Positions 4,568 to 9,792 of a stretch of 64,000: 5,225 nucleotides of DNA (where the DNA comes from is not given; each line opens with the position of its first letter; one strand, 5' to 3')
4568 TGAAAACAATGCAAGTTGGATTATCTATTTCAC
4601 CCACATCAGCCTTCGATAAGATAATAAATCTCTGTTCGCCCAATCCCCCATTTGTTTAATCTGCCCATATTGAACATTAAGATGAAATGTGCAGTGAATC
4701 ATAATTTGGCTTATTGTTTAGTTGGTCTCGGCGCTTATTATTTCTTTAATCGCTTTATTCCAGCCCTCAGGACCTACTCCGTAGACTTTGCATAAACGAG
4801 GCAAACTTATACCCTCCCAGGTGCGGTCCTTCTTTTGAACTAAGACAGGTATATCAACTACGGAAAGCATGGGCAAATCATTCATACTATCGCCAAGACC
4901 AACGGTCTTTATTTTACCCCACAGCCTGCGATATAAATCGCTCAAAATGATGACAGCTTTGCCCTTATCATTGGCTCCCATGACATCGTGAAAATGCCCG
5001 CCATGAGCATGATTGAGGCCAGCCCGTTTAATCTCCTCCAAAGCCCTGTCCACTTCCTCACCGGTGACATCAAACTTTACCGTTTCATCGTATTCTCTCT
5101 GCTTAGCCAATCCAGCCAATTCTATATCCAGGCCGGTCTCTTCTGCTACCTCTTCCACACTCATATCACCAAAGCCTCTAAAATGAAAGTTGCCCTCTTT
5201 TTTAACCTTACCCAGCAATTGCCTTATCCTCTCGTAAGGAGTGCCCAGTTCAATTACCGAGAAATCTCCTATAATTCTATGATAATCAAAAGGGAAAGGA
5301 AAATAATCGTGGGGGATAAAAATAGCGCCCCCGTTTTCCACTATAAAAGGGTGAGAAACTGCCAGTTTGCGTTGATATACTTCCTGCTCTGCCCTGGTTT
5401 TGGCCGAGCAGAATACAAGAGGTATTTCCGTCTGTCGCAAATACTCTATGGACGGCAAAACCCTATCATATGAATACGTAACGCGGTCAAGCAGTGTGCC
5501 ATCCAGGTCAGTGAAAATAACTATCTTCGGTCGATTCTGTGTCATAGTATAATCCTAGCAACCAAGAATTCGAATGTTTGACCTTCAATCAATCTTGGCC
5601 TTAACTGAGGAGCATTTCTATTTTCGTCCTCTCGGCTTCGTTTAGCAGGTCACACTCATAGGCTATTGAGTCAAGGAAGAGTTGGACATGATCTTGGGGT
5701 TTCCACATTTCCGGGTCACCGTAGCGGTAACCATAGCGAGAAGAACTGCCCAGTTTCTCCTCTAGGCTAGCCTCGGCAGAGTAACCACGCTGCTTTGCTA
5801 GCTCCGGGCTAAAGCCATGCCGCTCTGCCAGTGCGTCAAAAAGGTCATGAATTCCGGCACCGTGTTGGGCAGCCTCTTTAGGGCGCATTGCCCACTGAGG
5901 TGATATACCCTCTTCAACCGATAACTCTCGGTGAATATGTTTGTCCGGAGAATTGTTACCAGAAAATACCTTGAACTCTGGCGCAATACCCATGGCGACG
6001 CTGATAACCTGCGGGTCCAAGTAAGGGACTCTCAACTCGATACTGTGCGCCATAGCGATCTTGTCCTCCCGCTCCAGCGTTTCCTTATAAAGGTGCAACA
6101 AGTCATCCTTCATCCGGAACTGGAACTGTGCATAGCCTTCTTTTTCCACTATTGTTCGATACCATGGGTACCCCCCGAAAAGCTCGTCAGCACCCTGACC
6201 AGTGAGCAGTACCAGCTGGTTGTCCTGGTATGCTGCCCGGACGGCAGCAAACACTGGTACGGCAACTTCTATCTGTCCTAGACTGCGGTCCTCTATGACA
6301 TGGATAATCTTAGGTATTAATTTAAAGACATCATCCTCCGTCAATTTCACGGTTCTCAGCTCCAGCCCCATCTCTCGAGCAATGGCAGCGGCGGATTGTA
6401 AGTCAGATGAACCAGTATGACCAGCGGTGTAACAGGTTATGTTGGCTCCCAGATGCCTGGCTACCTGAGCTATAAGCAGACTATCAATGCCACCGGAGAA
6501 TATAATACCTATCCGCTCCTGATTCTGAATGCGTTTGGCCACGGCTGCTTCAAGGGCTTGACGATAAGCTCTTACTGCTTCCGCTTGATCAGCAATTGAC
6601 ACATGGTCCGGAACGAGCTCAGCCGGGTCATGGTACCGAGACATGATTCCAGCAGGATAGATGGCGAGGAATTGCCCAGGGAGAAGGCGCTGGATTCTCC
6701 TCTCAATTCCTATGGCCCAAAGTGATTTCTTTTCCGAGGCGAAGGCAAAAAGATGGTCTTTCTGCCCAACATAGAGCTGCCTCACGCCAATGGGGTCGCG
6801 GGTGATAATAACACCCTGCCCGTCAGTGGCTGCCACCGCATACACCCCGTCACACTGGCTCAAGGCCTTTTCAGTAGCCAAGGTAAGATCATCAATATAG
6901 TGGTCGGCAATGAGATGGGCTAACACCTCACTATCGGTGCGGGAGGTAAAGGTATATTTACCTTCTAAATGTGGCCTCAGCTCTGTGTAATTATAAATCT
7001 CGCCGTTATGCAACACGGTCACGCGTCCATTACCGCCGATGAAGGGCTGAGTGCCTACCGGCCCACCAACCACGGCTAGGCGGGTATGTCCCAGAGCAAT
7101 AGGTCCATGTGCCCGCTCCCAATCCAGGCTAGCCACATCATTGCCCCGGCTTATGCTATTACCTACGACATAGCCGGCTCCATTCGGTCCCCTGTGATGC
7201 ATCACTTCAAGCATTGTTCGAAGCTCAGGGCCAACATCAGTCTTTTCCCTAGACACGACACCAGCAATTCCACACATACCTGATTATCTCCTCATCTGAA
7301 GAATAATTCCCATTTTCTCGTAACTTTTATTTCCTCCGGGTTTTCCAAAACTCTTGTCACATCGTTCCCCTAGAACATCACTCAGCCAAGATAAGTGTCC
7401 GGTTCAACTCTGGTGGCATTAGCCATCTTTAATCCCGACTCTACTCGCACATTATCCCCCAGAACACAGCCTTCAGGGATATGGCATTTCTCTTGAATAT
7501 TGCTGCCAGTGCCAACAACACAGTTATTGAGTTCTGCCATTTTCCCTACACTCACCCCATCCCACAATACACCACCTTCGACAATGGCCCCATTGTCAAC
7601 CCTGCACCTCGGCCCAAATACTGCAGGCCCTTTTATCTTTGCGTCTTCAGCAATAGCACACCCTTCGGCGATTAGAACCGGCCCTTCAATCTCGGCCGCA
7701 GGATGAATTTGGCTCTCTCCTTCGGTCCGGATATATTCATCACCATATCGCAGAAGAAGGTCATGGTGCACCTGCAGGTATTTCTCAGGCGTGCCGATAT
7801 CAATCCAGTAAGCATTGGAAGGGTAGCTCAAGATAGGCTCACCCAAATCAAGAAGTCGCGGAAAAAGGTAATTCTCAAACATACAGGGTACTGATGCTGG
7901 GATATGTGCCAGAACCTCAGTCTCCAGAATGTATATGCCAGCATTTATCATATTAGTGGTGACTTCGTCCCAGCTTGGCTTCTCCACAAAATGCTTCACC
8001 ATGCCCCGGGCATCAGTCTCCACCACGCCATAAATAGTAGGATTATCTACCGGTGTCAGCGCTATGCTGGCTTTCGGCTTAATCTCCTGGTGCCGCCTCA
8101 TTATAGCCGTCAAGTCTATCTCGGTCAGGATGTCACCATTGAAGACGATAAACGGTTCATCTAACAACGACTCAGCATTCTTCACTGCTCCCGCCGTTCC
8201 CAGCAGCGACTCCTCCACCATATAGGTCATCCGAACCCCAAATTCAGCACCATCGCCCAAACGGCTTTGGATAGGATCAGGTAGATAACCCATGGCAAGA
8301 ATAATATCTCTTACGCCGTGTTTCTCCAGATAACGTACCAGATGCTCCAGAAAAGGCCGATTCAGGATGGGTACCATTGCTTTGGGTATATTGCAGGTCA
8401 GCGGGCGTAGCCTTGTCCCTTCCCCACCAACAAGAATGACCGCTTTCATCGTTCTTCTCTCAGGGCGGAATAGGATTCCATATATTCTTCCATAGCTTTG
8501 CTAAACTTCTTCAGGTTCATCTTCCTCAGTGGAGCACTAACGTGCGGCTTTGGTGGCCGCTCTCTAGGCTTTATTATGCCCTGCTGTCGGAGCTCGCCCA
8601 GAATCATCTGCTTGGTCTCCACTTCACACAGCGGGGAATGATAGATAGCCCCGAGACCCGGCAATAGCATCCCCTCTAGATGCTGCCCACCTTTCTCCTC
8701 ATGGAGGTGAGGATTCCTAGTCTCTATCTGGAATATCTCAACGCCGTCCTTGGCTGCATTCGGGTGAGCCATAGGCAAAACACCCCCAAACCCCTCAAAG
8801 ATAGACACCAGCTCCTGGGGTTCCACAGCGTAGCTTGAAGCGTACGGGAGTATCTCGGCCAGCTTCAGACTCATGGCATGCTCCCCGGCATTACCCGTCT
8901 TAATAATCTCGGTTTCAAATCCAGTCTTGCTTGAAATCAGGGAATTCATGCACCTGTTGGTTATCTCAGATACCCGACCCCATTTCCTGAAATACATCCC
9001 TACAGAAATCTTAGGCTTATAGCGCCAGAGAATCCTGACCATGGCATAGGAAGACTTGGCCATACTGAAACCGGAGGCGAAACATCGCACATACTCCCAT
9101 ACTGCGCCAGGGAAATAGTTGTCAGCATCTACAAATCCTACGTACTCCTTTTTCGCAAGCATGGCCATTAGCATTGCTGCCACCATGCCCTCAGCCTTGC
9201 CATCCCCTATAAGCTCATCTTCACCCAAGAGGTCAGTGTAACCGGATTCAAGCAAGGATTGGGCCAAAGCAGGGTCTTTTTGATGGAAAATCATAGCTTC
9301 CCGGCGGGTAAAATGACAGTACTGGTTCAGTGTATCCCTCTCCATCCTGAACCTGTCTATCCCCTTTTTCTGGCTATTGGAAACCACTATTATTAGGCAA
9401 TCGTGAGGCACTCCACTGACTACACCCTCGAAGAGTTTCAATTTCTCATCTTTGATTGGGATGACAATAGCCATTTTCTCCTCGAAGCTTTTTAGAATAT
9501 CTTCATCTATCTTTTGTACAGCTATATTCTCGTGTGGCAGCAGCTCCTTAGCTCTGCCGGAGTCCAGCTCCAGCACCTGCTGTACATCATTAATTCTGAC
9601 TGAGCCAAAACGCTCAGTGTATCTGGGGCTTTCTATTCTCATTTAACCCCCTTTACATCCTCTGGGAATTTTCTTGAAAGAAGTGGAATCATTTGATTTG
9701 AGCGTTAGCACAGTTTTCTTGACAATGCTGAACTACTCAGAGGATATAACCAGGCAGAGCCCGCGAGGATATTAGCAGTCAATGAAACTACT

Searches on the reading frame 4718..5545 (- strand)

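Call 67: search_protein_families(library=pfam, proteins=[window:4718-5545:-], max_evalue=0.00001)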
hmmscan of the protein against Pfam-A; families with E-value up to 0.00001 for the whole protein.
window:4718-5545:- (275 aa): 1 family
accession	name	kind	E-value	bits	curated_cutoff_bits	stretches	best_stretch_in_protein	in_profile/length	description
PF08282.18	Hydrolase_3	-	2.8e-13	50.6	20.9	1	10-75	1-66/255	haloacid dehalogenase-like hydrolase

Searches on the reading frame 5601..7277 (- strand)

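Call 67: search_protein_families(library=pfam, proteins=[window:5601-7277:-], max_evalue=0.00001)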
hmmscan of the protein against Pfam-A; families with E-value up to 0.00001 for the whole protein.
window:5601-7277:- (558 aa): 3 families
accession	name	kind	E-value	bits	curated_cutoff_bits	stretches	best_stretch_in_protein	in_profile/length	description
PF00733.27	Asn_synthase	-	1.4e-50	173.4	21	2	238-377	2-142/354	Asparagine synthase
PF13537.11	GATase_7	-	3e-27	95.5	25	1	64-186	1-121/123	Glutamine amidotransferase domain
PF13522.11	GATase_6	-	4.1e-26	92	27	1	57-182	11-130/130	Glutamine amidotransferase domain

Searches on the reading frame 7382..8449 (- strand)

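Call 67: search_protein_families(library=pfam, proteins=[window:7382-8449:-], max_evalue=0.00001)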
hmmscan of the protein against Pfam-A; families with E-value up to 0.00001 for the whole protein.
window:7382-8449:- (355 aa): 5 families
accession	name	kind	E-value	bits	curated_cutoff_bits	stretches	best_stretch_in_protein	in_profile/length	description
PF00483.29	NTP_transferase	-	2.5e-50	171.8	21.2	1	2-231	1-242/245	Nucleotidyl transferase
PF25084.1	LbH_EIF2B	-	6.4e-19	68.3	54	1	245-340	9-103/105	EIF2B subunit epsilon LbH domain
PF24894.1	Hexapep_GlmU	-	3.5e-09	37.1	23.3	1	259-324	20-83/104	GlmU-like, C-terminal hexapeptide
PF00132.30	Hexapep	-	8.2e-09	35.2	27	0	309-339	1-31/36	Bacterial transferase hexapeptide (six repeats)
PF12804.13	NTP_transf_3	-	1.7e-07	32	27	1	3-108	1-97/160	MobA-like NTP transferase domain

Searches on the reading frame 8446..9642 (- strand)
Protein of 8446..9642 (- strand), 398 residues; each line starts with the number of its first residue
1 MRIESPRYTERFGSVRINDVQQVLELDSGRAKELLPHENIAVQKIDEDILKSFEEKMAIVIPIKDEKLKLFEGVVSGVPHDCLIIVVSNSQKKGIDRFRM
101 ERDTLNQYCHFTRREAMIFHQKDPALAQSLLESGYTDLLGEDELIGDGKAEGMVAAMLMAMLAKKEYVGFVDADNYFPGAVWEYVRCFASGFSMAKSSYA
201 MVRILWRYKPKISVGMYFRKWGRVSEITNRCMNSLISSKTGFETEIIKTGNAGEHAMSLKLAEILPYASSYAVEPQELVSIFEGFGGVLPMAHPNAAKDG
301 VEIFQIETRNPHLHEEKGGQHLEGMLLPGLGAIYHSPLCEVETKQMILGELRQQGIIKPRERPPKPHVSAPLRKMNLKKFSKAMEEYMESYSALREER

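Call 67: search_protein_families(library=pfam, proteins=[window:8446-9642:-], max_evalue=0.00001)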
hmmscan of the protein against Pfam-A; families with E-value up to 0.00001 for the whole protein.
window:8446-9642:- (398 aa): 1 family
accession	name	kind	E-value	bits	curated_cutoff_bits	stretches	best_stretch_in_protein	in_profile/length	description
PF09488.16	Osmo_MPGsynth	-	5.1e-153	509.9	27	1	6-383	2-380/381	Mannosyl-3-phosphoglycerate synthase (osmo_MPGsynth)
